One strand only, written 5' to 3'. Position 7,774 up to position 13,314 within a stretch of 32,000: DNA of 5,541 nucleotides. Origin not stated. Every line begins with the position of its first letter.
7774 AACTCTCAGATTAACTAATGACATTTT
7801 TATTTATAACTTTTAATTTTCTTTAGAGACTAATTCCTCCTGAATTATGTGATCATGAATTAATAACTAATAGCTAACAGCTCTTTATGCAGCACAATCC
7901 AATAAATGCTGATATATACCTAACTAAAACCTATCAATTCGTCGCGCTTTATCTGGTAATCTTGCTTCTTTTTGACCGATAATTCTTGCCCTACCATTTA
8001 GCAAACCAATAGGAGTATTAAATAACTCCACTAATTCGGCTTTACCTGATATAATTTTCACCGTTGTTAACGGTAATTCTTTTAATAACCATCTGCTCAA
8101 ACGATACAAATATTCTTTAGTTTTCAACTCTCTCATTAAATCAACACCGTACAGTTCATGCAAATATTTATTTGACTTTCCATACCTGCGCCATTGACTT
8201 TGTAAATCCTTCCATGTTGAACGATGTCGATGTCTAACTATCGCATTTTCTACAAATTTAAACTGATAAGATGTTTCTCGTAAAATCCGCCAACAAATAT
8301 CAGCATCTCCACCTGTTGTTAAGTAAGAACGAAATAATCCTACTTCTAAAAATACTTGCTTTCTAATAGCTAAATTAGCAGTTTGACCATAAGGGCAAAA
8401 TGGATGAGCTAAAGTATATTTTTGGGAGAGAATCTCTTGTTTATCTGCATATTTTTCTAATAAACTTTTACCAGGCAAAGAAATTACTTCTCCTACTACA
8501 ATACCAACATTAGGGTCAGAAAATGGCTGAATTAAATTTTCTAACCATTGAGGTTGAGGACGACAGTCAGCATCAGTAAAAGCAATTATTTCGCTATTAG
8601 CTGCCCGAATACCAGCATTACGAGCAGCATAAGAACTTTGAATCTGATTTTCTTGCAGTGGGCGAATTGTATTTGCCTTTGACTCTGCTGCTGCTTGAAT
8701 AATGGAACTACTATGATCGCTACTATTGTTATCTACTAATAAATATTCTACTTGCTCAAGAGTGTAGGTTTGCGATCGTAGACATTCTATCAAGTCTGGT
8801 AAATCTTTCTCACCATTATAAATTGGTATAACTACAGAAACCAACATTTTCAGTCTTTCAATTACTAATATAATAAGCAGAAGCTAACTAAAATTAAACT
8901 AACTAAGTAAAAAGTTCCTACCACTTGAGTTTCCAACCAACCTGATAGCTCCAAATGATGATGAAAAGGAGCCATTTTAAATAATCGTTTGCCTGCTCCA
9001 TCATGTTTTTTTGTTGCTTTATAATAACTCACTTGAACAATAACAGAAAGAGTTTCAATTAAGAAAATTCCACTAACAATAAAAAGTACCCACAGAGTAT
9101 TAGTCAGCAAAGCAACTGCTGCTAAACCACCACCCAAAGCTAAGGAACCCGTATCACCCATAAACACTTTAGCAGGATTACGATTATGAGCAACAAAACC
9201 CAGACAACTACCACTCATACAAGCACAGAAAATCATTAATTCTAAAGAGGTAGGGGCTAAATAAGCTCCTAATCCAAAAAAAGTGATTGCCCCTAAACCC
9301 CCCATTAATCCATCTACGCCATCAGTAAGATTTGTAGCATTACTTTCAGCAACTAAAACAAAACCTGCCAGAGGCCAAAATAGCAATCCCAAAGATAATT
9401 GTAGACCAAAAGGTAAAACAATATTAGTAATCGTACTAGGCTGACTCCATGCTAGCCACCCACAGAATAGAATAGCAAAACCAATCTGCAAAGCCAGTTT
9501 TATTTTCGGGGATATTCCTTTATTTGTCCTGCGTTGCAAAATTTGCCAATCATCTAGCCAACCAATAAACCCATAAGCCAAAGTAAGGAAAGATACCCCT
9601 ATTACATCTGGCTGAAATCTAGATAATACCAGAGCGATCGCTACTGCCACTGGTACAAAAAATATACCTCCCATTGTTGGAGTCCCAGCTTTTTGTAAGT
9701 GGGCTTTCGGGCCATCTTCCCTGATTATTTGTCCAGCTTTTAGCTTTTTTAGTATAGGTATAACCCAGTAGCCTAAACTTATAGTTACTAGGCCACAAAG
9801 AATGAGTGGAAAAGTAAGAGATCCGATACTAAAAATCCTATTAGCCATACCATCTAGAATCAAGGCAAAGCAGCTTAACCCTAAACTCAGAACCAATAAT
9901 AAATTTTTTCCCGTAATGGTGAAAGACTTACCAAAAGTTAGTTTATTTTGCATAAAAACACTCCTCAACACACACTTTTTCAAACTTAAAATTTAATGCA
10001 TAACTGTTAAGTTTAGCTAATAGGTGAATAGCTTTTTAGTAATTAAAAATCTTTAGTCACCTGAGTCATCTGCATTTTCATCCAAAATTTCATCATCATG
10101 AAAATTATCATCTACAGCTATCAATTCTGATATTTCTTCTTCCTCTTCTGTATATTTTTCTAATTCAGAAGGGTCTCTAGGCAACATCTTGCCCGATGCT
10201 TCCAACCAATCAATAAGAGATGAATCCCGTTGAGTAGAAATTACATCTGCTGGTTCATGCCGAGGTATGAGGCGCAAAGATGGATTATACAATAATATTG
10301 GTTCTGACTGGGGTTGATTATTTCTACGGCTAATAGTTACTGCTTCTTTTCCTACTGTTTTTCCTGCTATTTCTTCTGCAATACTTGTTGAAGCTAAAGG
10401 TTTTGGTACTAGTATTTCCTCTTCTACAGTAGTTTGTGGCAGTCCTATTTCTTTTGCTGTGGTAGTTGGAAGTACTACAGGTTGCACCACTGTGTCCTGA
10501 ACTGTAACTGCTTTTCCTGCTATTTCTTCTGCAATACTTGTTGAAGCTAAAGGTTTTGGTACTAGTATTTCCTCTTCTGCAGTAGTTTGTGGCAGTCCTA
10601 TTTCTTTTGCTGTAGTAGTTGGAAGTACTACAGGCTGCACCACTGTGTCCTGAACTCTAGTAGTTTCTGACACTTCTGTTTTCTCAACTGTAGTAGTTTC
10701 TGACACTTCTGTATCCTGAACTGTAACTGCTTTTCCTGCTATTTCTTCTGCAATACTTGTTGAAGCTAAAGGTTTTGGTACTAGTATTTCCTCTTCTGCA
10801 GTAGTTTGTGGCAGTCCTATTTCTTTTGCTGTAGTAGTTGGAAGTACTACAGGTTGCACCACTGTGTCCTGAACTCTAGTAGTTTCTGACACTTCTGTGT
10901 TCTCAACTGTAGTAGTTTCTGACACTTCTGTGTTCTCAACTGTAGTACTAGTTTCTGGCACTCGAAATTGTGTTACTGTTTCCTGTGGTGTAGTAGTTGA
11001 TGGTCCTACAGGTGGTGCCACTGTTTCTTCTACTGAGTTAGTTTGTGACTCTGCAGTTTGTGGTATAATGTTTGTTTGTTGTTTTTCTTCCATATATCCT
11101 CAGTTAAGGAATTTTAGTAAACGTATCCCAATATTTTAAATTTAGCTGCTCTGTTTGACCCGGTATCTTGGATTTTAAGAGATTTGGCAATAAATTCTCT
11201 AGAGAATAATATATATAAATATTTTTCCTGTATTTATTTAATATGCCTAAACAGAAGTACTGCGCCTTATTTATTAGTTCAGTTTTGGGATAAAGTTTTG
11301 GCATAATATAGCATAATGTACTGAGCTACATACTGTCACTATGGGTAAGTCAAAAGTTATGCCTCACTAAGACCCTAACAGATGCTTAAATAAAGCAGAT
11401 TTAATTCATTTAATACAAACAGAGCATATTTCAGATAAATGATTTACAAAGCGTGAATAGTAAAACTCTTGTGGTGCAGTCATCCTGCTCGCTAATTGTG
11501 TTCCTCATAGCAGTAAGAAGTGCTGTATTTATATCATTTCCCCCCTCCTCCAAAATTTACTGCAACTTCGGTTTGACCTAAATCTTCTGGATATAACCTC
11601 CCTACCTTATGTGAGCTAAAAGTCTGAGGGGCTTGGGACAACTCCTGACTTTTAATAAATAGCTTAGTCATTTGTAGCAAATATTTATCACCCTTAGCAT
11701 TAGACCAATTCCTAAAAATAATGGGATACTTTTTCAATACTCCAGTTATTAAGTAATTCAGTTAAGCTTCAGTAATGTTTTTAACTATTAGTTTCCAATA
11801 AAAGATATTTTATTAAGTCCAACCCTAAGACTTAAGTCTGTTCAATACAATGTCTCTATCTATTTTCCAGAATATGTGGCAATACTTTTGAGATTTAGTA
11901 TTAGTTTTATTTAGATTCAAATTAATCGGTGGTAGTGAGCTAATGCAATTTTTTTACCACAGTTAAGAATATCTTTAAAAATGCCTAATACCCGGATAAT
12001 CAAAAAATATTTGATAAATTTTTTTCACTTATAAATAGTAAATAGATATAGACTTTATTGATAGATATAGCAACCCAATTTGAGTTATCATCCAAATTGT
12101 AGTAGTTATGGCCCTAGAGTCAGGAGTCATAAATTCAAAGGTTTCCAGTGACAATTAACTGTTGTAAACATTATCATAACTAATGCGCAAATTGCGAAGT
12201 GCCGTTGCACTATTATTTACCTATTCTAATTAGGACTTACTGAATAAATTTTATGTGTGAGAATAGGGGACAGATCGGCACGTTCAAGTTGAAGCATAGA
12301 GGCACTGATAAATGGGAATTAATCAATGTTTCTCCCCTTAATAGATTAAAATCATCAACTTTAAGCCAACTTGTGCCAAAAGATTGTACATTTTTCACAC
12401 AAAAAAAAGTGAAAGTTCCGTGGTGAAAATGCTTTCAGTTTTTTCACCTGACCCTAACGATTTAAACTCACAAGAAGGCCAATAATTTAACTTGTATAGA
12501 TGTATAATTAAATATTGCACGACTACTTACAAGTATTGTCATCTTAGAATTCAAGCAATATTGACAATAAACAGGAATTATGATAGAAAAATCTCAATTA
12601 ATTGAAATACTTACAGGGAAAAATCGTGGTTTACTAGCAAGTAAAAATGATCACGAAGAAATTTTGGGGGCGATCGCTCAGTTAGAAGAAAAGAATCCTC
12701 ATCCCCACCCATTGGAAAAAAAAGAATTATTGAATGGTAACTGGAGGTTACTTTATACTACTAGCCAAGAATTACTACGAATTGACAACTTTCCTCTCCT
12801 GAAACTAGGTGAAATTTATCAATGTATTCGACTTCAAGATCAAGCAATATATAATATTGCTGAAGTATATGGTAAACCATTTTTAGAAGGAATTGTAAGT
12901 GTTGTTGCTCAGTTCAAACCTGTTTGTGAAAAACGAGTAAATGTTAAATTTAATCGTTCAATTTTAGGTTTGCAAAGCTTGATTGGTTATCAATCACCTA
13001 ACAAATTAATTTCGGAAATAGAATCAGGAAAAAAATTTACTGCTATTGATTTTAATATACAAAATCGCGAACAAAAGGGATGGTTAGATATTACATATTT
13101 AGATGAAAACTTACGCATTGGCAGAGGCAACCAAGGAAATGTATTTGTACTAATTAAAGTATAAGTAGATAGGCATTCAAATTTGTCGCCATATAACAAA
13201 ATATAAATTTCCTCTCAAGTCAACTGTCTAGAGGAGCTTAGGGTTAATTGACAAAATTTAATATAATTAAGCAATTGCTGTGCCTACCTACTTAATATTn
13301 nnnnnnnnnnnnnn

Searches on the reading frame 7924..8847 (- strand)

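Call 28: search_protein_families(library=ncbifam, proteins=[window:7924-8847:-], max_evalue=0.00001)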
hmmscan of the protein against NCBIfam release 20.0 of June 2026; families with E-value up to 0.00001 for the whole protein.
window:7924-8847:- (307 aa): 17 families
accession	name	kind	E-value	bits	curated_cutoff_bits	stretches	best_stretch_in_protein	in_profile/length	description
TIGR03965.1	mycofact_glyco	equivalog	4.9e-45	154.3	280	1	3-229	76-303/467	mycofactocin biosynthesis glycosyltransferase MftF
NF041875.1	EPS_EpsD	equivalog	1.9e-28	99.8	370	1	3-256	1-258/325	exopolysaccharide biosynthesis glycosyltransferase EpsD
NF038302.1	EPS_HpsE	equivalog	2.6e-20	72.6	300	1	3-107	3-109/307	hormogonium polysaccharide biosynthesis glycosyltransferase HpsE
NF007482.0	PRK10073.1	equivalog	1.1e-17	64.1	423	1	2-107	7-108/334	glycosyltransferase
TIGR04283.1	glyco_like_mftF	equivalog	1.9e-15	57.1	182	1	3-205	1-184/221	TIGR04283 family arsenosugar biosynthesis glycosyltransferase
NF041394.1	GtaseAglG_Halo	equivalog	8.7e-15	54.8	440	1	1-250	1-259/304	glucosyl-dolichyl phosphate glucuronosyltransferase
NF007986.1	PRK10714.1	equivalog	4.6e-14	52.1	529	1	3-136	8-140/316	undecaprenyl-phosphate 4-deoxy-4-formamido-L-arabinose transferase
NF038299.1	EPS_HpsN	equivalog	1e-13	51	425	1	2-123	2-121/317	hormogonium polysaccharide biosynthesis glycosyltransferase HpsN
TIGR03111.1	glyc2_xrt_Gpos1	hypoth_equivalog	4.2e-13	48.9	363.95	1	3-136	51-182/439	TIGR03111 family XrtG-associated glycosyltransferase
TIGR03937.1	PgaC_IcaA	equivalog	8.4e-13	48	422.3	1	2-221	46-265/407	poly-beta-1,6-N-acetyl-D-glucosamine synthase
NF047683.1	TeichurnBiosyTuaG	equivalog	1e-12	48.2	400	1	2-109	7-111/252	teichuronic acid biosynthesis protein TuaG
NF053739.1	GlytfEpsEBac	equivalog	3e-10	39.5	450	1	3-112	3-110/265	glycosyltransferase EpsE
NF045692.1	OglycostaseCruG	equivalog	2.5e-07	30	600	1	3-114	43-157/386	2'-O-glycosyltransferase CruG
NF010496.0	PRK13915.1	equivalog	5.8e-07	28.9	262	1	3-117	33-151/307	glucosyl-3-phosphoglycerate synthase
TIGR03469.1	HpnB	hypoth_equivalog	2.4e-06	26.8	379.25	1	3-132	46-182/386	hopene-associated glycosyltransferase HpnB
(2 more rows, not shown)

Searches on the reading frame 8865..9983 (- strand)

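Call 28: search_protein_families(library=ncbifam, proteins=[window:8865-9983:-], max_evalue=0.00001)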
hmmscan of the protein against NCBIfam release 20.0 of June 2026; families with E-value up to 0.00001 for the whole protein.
window:8865-9983:- (372 aa): 3 families
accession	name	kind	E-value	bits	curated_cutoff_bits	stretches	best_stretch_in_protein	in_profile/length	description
TIGR00445.1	mraY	equivalog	3.8e-105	351.9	192.05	1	68-368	2-313/321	phospho-N-acetylmuramoyl-pentapeptide-transferase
NF053644.1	MraY_archaea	equivalog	6.1e-33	114.6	450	2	195-367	175-337/340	pseudomurein biosynthesis MraY family phospho-N-acetylmuramoyl-pentapeptide-transferase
TIGR02380.1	ECA_wecA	exception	3.2e-14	52.8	326.05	1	86-286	25-221/346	UDP-N-acetylglucosamine--undecaprenyl-phosphate N-acetylglucosaminephosphotransferase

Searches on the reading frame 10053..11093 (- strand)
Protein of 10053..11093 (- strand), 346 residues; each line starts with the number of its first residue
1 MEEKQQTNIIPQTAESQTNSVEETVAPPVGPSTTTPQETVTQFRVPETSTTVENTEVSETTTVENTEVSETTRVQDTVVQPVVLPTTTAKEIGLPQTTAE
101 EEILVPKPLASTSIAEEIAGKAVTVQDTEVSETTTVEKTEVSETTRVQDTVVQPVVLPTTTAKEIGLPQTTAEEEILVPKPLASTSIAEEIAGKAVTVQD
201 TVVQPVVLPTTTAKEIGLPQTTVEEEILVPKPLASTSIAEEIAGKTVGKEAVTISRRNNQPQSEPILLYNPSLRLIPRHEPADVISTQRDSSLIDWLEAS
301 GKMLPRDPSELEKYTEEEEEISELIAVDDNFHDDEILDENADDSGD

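Call 3: search_protein_families(library=pfam, proteins=[window:10053-11093:-], max_evalue=1)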
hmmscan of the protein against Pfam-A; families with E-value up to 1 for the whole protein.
window:10053-11093:- (346 aa): 4 families
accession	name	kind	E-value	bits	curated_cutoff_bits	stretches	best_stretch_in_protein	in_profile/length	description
PF11332.13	DUF3134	-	9.5e-22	77.6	25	1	270-335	1-67/70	Protein of unknown function (DUF3134)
PF13650.11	Asp_protease_2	-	0.0081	17.3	24.3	0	75-102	14-41/90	Aspartyl protease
PF07382.16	HC2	-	0.0082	16.7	40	1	121-258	16-152/194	Histone H1-like nucleoprotein HC2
PF24894.1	Hexapep_GlmU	-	0.078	13.5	23.3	0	114-156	16-58/104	GlmU-like, C-terminal hexapeptide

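Call 4: search_protein_families(library=ncbifam, proteins=[window:10053-11093:-], max_evalue=1)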
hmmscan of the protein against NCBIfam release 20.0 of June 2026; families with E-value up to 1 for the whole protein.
window:10053-11093:- (346 aa): 5 families
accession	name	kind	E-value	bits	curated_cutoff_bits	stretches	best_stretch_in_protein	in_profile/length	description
NF040723.1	UDP-GlcNAcDh_Arch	equivalog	0.0001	22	450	2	81-120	65-105/302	UDP-N-acetylglucosamine 3-dehydrogenase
TIGR02281.1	clan_AA_DTGA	subfamily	0.0023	18.1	57.95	0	189-227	16-55/121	TIGR02281 family clan AA aspartic protease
NF005473.0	PRK07069.1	equivalog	0.019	14.6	339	0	115-162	85-132/262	SDR family oxidoreductase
NF008145.0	PRK10896.1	equivalog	0.035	13.8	221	0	211-243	38-70/161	PTS IIA-like nitrogen regulatory protein PtsN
NF040481.1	YdcK_fam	equivalog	0.23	10.3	350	0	117-152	79-114/326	YdcK family protein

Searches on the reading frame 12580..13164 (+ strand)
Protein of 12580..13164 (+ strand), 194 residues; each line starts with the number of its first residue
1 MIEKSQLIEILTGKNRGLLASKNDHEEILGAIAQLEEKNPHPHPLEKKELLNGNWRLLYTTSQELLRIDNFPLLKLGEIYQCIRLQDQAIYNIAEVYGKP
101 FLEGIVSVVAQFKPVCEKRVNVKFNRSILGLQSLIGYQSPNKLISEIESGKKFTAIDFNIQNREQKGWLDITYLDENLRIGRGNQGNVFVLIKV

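Call 3: search_protein_families(library=pfam, proteins=[window:12580-13164:+], max_evalue=1)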
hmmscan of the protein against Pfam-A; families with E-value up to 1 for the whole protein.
window:12580-13164:+ (194 aa): 1 family
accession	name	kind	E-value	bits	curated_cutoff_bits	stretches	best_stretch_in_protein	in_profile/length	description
PF04755.18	PAP_fibrillin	-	2.4e-63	214.2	22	1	4-191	4-197/198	PAP_fibrillin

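Call 4: search_protein_families(library=ncbifam, proteins=[window:12580-13164:+], max_evalue=1)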
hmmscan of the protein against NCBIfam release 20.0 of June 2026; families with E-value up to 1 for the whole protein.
window:12580-13164:+ (194 aa): 0 families
